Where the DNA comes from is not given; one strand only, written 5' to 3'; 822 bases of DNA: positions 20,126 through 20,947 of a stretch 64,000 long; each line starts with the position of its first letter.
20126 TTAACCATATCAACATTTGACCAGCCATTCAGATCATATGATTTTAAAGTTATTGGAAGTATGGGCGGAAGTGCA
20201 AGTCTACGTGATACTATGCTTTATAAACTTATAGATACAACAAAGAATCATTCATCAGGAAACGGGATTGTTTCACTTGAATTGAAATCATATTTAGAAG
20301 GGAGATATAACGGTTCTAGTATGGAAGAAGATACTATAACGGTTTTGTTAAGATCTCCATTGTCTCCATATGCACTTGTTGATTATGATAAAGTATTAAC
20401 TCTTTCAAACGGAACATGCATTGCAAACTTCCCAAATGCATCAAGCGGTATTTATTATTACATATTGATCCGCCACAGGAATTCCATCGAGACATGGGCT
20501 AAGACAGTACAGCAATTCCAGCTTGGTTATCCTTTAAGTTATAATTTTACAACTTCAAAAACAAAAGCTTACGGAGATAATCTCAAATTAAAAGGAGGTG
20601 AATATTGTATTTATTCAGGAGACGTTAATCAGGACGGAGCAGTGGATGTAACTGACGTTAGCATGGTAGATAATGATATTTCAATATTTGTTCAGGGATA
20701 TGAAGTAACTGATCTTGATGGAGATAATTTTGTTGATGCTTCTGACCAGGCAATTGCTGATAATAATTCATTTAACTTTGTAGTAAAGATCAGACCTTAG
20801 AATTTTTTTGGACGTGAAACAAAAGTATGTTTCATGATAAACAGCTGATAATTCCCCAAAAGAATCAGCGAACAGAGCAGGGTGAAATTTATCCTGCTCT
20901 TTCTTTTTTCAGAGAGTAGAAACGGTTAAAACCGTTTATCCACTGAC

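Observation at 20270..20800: A portable C-terminal cassette (beta-sandwich-like module + dockerin-like loops) is grafted onto unrelated heads, in parallel with the T9SS C-terminal domain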

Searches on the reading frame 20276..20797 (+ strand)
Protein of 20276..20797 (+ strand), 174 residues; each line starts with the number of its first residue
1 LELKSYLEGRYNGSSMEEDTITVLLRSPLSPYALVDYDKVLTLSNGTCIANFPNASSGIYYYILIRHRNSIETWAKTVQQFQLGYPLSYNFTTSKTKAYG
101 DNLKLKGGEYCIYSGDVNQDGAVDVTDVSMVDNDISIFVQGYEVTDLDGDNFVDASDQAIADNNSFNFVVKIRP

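Call 22: search_protein_representatives(alignment_id=A1)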
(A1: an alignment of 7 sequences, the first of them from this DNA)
Query: 7 sequences, 180 profile positions. Proteins with E-value up to 0.001 (for the whole library): 6930; up to 1e-10: 4428; up to 1e-30: 1579. The best 150 are listed.
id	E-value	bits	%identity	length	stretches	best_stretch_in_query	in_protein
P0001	9.1e-85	299.3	-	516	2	2-178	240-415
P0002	6.3e-83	293.3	-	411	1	1-178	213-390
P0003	1.2e-79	282.6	-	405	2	22-178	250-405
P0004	5.8e-74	264.1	-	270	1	2-178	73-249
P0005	7.5e-65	234.5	-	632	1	2-178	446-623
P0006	3.0e-64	232.5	-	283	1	4-178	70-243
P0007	4.9e-64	231.8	-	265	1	4-178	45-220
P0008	6.0e-64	231.5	-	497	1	4-178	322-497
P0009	9.7e-64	230.8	-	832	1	5-178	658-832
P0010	2.8e-63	229.3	-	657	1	2-178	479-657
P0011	2.9e-63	229.3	-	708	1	2-178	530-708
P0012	5.5e-63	228.4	-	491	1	3-178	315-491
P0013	1.7e-62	226.8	-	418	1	2-178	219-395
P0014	2.4e-62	226.3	-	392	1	1-178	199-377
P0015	4.1e-62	225.5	-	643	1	1-178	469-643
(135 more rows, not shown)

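Call 40: search_protein_families(library=pfam, proteins=[window:20276-20797:+], max_evalue=1)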
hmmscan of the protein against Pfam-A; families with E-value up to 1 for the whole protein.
seq(174 aa): 2 families
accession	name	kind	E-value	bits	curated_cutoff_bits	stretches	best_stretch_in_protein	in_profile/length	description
PF00404.24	Dockerin_1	-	2.4e-05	24.9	22.9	1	115-160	2-51/57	Dockerin type I domain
PF13202.12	EF-hand_5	-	0.27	11.2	25.9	0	116-125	9-18/25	EF hand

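Call 44: search_solved_structures(query=A1, max_evalue=10, show_alignments=2)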
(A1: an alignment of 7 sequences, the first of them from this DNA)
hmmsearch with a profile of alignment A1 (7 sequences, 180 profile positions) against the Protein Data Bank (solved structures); distinct sequences matched with E-value up to 10: 7.
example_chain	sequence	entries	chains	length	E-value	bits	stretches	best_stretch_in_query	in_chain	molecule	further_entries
5lxv_B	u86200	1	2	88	0.035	17.2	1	105-163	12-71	Carbohydrate-binding protein WP_009985128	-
3zfj_A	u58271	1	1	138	0.2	14.7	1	110-170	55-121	PNEUMOCOCCAL HISTIDINE TRIAD PROTEIN D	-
2vn6_B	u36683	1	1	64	0.34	14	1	116-170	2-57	ENDOGLUCANASE A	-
2vn5_B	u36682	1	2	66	0.63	13.1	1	116-173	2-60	ENDOGLUCANASE A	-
6kg9_A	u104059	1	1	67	0.83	12.7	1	118-163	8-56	And cellulose-binding endoglucanase family 9 CelL ortholog dockerin domain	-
6kge_D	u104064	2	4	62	0.86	12.6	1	119-163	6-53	And cellulose-binding endoglucanase family 9 CelL ortholog dockerin domain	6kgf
6kgc_B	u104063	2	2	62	1.5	11.9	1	119-163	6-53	And cellulose-binding endoglucanase family 9 CelL ortholog dockerin domain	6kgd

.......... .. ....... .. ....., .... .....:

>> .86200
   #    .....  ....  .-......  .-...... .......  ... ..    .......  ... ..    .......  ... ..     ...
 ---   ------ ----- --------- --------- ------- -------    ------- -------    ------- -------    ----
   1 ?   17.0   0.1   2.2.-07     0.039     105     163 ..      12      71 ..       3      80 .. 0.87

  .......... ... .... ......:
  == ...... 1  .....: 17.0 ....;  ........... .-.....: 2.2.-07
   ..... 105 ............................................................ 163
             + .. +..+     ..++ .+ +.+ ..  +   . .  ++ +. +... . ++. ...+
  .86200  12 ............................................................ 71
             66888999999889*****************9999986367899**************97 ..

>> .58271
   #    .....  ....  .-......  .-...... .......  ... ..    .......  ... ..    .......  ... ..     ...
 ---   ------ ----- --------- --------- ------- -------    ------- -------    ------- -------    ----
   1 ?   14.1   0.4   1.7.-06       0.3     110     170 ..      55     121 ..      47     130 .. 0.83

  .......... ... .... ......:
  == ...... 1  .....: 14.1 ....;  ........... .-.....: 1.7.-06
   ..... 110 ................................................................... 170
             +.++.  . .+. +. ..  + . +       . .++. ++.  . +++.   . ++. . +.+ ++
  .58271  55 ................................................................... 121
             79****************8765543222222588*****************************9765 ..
